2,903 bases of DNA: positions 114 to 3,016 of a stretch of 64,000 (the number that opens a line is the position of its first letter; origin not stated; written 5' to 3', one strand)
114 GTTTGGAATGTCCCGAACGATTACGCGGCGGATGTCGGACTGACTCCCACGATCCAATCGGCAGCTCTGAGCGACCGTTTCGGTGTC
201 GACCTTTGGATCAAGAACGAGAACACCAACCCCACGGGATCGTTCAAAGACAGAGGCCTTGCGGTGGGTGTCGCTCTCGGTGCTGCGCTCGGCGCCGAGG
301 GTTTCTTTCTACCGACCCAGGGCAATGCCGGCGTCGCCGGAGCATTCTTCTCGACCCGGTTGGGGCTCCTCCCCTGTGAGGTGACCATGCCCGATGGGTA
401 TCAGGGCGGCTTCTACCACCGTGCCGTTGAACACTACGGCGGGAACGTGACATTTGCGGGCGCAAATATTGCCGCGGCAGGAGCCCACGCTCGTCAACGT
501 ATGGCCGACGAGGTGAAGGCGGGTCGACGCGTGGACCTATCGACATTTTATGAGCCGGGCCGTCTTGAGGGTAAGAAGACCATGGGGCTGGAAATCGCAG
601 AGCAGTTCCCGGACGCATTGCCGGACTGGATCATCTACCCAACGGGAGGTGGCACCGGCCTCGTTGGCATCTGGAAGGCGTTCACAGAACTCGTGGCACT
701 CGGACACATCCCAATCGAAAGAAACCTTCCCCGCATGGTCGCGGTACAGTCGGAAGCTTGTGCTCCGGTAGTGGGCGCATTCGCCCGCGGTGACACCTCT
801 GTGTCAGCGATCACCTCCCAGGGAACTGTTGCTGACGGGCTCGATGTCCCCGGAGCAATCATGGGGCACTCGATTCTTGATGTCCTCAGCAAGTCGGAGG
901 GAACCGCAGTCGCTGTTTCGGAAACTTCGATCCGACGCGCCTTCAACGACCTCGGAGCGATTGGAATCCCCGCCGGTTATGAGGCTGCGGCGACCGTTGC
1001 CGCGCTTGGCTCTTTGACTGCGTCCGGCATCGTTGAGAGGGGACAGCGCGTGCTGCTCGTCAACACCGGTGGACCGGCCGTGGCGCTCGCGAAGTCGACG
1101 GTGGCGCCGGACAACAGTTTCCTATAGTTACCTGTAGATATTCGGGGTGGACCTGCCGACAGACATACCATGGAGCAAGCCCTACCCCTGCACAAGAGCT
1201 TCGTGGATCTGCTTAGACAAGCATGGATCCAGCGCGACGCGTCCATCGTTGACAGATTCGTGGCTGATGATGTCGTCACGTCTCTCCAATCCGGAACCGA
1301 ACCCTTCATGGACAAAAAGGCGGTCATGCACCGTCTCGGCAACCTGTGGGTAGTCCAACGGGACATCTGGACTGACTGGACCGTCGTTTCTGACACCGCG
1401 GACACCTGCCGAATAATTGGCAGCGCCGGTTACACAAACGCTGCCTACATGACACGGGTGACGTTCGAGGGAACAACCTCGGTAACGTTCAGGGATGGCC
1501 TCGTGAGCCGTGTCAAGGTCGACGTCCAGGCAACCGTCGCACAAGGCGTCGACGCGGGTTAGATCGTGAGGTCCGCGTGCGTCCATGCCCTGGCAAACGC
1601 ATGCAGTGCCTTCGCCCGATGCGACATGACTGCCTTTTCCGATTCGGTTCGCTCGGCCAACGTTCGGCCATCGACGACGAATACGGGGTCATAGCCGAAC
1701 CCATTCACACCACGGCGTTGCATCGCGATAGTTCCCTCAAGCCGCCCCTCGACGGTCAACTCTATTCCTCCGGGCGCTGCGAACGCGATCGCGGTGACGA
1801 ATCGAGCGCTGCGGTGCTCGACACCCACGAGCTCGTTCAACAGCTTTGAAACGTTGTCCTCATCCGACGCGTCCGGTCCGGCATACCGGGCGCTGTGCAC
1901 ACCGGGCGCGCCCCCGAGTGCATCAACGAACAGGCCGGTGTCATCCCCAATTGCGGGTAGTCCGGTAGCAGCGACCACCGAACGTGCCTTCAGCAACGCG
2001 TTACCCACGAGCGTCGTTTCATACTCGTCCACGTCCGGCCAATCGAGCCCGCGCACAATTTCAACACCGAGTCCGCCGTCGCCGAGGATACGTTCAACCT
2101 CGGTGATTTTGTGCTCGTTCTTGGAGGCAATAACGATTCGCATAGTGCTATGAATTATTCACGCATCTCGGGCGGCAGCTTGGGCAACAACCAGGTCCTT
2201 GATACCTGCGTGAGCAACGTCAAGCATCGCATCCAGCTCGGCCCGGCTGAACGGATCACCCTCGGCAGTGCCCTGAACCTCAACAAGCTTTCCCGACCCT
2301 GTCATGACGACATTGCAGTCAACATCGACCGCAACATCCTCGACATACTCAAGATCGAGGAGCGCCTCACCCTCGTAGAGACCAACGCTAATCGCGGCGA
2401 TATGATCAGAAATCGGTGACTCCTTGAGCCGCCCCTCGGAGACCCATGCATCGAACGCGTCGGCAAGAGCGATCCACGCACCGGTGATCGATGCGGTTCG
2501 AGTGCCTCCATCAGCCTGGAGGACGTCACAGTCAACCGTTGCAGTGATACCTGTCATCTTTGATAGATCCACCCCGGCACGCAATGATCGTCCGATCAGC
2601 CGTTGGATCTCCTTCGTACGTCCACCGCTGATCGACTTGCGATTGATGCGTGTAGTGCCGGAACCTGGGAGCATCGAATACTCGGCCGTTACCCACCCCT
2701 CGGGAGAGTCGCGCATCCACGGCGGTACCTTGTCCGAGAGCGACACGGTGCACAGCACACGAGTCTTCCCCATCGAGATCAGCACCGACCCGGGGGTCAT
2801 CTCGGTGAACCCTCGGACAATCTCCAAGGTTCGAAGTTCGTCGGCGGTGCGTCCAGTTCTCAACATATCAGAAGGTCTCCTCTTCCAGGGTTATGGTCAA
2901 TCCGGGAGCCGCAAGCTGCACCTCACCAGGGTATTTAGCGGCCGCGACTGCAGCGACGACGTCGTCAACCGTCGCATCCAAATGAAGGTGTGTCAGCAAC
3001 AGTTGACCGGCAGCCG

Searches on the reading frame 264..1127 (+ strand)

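Call 20: search_protein_families(library=pfam, proteins=[window:264-1127:+], max_evalue=0.001)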
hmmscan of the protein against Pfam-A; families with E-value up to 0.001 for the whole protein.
window:264-1127:+ (287 aa): 1 family
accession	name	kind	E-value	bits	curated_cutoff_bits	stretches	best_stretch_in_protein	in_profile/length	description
PF00291.31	PALP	-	8.7e-37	127.5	35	1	10-269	54-295/295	Pyridoxal-phosphate dependent enzyme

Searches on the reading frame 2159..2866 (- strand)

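Call 20: search_protein_families(library=pfam, proteins=[window:2159-2866:-], max_evalue=0.001)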
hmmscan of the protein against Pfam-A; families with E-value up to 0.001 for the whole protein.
window:2159-2866:- (235 aa): 2 families
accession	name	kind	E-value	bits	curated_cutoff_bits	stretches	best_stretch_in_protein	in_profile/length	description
PF01138.27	RNase_PH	-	3.2e-26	92.7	25.5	1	10-137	1-127/130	3' exoribonuclease family, domain 1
PF03725.20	RNase_PH_C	-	3.5e-11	43.3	20.8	1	156-221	3-67/67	3' exoribonuclease family, domain 2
